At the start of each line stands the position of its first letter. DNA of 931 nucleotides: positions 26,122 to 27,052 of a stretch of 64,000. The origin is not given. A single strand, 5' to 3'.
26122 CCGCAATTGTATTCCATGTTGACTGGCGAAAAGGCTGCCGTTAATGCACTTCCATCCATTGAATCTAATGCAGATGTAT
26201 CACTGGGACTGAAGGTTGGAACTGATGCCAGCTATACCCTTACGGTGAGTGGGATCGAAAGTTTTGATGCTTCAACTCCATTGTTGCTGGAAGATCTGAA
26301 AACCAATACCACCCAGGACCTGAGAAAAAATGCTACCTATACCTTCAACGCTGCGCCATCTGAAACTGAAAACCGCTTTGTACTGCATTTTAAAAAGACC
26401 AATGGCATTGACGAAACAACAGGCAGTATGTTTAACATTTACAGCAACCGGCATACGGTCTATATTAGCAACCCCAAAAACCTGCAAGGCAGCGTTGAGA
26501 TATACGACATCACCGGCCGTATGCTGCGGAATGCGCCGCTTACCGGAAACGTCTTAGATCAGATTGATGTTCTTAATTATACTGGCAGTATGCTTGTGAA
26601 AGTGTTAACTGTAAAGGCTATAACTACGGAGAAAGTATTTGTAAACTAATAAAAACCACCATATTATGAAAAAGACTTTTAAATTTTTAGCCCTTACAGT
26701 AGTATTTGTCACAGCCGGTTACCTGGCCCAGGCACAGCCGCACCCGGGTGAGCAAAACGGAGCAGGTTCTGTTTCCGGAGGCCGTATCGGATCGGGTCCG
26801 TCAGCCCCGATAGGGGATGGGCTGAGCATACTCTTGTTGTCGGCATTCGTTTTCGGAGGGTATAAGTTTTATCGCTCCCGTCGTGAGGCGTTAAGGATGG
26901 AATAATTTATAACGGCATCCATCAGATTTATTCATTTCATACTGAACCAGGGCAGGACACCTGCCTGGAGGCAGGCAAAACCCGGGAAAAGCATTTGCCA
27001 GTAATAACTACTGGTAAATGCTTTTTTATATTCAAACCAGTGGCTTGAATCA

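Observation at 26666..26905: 79-aa mini-protein consisting only of a signal peptide, a Gly/Ser/Pro linker and a motif-TM-RxRR tail resembling a C-terminal sorting signal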

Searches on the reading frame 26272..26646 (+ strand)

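Call 68: search_protein_families(library=ncbifam, proteins=[window:26272-26646:+], max_evalue=0.05)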
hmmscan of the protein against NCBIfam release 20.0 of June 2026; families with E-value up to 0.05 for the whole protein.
seq(125 aa): 3 families
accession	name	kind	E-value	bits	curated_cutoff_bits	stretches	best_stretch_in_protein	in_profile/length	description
TIGR04183.1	Por_Secre_tail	domain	2.5e-05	24.2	23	1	56-124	1-71/72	T9SS type A sorting domain-containing protein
NF033708.1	T9SS_Cterm_ChiA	domain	0.0065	16.3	40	1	74-121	3-51/55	T9SS sorting signal type C domain-containing protein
NF038113.1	T9SSA_dep_M36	equivalog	0.019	13.1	885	1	21-125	767-869/869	T9SS-dependent M36 family metallopeptidase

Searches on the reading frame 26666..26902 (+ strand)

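Call 4: search_protein_families(library=ncbifam, proteins=[window:26666-26902:+], max_evalue=10)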
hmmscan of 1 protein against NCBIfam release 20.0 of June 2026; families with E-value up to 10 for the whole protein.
window:26666-26902:+ (79 aa): 1 family
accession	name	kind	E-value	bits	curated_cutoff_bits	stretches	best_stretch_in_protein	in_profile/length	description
NF046080.1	PID_CTERM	domain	0.0022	17.8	26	1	48-70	2-24/25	PID-CTERM protein-sorting domain-containing protein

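Call 5: search_protein_families(library=pfam, proteins=[window:26666-26902:+], max_evalue=10)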
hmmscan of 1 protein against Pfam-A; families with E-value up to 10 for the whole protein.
window:26666-26902:+ (79 aa): 0 families
